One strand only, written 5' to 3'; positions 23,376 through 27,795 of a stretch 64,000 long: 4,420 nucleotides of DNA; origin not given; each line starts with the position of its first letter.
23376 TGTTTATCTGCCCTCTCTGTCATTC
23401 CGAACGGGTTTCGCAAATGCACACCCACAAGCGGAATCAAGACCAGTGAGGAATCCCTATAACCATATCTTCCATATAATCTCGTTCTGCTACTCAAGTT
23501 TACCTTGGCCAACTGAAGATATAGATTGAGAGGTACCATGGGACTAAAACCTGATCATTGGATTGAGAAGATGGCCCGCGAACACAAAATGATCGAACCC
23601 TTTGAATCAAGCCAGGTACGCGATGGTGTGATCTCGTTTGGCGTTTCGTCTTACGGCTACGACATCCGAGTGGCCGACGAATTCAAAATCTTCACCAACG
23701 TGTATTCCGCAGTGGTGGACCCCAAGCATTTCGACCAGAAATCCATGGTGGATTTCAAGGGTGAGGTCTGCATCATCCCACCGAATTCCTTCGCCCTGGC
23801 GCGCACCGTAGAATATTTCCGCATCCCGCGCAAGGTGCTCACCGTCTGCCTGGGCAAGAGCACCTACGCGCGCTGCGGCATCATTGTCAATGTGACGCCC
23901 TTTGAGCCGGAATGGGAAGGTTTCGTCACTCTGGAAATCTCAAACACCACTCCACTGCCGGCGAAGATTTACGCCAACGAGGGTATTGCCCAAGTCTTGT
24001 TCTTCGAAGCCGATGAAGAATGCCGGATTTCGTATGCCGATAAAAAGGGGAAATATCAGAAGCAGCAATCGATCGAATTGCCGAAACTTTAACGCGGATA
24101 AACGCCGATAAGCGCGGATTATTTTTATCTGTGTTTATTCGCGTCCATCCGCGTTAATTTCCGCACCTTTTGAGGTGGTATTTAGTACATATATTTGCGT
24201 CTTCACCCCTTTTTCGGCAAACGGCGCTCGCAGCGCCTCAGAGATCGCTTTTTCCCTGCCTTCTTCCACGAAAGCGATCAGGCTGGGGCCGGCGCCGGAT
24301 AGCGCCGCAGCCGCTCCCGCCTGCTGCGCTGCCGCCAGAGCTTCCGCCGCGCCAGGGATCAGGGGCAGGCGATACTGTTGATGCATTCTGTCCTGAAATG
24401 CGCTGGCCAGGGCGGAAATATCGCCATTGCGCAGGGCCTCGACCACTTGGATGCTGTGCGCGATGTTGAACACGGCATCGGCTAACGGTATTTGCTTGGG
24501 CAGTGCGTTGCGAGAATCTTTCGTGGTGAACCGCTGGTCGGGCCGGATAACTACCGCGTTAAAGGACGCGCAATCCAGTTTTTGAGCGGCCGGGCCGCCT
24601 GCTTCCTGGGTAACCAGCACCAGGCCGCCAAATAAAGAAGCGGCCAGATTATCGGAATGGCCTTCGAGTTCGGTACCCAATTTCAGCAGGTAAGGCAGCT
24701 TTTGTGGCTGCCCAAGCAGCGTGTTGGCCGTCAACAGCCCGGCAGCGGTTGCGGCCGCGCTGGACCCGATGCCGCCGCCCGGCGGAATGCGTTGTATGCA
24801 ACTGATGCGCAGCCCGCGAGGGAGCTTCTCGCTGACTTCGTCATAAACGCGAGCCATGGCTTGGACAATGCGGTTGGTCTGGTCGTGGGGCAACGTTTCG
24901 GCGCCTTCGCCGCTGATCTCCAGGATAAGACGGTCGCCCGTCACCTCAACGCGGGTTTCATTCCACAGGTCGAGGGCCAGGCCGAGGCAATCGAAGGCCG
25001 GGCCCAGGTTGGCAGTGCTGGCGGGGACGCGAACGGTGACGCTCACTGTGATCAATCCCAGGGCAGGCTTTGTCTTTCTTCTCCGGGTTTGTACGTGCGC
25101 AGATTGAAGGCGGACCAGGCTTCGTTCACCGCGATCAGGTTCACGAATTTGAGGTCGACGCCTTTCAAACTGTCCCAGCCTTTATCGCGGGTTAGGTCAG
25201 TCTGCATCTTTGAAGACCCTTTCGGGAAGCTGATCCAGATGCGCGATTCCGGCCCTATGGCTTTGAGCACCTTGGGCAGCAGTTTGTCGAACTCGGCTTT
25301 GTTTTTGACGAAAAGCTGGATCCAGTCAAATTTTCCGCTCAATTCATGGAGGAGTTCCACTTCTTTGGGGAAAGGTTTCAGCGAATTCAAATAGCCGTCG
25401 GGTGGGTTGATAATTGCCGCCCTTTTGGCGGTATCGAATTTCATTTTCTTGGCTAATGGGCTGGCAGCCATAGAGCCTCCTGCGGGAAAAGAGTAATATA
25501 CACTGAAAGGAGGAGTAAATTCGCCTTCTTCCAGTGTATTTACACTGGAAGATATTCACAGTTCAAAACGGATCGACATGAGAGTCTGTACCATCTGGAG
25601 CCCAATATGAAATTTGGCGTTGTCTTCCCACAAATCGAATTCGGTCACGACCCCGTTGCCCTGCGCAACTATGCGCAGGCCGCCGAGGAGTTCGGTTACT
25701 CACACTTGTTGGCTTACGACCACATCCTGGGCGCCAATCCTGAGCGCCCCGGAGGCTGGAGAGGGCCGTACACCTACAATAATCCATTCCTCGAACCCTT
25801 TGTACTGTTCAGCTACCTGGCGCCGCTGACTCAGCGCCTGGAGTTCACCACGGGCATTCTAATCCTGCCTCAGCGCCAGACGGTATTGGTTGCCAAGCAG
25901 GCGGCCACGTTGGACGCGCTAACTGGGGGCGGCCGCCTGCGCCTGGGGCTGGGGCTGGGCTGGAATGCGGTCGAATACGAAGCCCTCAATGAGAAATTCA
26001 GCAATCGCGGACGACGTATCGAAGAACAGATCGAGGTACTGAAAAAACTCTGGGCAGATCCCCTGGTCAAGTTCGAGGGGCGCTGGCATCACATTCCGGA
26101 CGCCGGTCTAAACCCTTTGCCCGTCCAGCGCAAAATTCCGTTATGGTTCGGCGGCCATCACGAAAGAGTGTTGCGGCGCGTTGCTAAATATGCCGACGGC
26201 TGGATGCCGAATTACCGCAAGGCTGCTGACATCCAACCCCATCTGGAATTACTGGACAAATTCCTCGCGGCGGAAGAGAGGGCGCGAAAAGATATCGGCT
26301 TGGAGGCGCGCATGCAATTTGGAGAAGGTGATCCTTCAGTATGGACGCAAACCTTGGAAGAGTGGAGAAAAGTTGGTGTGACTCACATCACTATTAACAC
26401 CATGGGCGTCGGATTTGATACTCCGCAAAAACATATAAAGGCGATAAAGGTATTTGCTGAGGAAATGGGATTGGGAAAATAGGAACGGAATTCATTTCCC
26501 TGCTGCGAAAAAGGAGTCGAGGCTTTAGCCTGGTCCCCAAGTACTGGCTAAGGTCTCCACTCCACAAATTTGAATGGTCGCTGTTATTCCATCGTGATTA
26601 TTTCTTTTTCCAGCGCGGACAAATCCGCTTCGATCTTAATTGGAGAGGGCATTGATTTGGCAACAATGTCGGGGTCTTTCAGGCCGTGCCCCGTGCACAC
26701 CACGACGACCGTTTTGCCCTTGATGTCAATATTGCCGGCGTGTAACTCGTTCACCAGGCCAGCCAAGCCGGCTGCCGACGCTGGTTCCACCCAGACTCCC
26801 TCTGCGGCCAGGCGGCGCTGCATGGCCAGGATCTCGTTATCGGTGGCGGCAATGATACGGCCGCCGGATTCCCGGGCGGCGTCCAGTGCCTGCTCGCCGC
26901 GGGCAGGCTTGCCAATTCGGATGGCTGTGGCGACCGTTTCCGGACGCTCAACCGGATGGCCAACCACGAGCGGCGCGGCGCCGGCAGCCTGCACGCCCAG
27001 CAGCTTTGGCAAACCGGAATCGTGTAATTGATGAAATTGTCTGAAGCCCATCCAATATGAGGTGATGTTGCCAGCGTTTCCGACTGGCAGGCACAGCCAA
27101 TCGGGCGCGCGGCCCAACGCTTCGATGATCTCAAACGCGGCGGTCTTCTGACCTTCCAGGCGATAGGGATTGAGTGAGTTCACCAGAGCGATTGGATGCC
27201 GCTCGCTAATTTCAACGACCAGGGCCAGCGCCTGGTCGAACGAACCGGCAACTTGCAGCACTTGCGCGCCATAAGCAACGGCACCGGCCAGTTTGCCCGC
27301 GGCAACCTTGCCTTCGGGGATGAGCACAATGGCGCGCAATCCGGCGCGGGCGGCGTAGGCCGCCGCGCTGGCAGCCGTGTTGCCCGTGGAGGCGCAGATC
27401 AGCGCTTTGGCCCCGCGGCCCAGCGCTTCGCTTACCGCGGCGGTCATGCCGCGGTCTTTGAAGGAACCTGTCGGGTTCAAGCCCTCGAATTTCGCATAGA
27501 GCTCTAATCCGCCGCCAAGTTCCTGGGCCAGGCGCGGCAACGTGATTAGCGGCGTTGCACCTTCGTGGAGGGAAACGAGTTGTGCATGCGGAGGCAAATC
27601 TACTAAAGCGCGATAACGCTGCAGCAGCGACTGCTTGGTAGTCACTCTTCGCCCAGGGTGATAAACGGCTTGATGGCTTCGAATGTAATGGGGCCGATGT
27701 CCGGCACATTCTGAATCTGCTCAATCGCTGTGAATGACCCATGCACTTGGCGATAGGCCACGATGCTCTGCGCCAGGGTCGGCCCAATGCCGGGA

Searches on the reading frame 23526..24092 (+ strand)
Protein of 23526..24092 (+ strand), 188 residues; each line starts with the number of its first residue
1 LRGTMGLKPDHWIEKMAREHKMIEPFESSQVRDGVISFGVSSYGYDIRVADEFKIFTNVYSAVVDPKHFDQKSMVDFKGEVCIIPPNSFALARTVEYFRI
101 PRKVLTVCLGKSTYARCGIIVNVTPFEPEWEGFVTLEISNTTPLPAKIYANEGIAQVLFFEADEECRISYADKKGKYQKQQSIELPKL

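Call 69: search_protein_families(library=pfam, max_evalue=0.00001, proteins=[window:23526-24092:+])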
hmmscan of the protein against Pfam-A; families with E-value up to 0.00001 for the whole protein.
window:23526-24092:+ (188 aa): 1 family
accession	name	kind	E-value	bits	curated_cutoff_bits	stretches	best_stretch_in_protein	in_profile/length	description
PF22769.1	DCD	-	2e-36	125.8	27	1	9-161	3-152/153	dCTP deaminase-like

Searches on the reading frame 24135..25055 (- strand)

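Call 69: search_protein_families(library=pfam, max_evalue=0.00001, proteins=[window:24135-25055:-])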
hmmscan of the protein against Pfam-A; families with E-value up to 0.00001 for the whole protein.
window:24135-25055:- (306 aa): 2 families
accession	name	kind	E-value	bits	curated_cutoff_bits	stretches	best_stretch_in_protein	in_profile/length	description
PF00288.32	GHMP_kinases_N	-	2e-14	54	22.3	1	65-144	5-87/87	GHMP kinases N terminal domain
PF08544.19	GHMP_kinases_C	-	4.4e-11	43.5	21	1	205-280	2-84/85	GHMP kinases C terminal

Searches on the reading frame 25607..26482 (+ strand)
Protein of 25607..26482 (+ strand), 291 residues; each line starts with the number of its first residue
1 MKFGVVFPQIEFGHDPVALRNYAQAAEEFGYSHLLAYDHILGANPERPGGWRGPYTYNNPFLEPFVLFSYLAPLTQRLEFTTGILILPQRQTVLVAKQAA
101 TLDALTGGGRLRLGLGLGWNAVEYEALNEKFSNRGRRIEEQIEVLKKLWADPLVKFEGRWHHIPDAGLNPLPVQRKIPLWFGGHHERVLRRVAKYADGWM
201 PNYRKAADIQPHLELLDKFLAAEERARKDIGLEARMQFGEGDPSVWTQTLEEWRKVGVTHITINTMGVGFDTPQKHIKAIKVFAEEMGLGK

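Call 69: search_protein_families(library=pfam, max_evalue=0.00001, proteins=[window:25607-26482:+])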
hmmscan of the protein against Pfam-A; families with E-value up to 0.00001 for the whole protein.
window:25607-26482:+ (291 aa): 1 family
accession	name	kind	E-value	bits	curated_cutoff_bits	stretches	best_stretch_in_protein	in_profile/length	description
PF00296.26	Bac_luciferase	-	1.9e-46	159.3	27.9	1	15-257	21-249/314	Luciferase-like monooxygenase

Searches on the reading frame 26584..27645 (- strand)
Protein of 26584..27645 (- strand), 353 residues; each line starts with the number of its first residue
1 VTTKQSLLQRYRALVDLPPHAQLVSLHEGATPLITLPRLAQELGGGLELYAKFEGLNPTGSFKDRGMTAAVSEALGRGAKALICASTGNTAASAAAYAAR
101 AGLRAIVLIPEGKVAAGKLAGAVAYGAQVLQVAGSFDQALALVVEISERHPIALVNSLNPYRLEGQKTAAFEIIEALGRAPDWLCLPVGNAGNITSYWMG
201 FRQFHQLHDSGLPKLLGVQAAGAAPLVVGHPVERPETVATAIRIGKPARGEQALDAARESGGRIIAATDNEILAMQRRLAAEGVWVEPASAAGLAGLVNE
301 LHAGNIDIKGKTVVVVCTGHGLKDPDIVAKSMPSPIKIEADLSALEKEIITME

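Call 69: search_protein_families(library=pfam, max_evalue=0.00001, proteins=[window:26584-27645:-])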
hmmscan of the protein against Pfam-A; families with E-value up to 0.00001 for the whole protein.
window:26584-27645:- (353 aa): 1 family
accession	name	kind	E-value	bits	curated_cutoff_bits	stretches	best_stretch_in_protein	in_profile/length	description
PF00291.31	PALP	-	1.5e-76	258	35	1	24-319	1-295/295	Pyridoxal-phosphate dependent enzyme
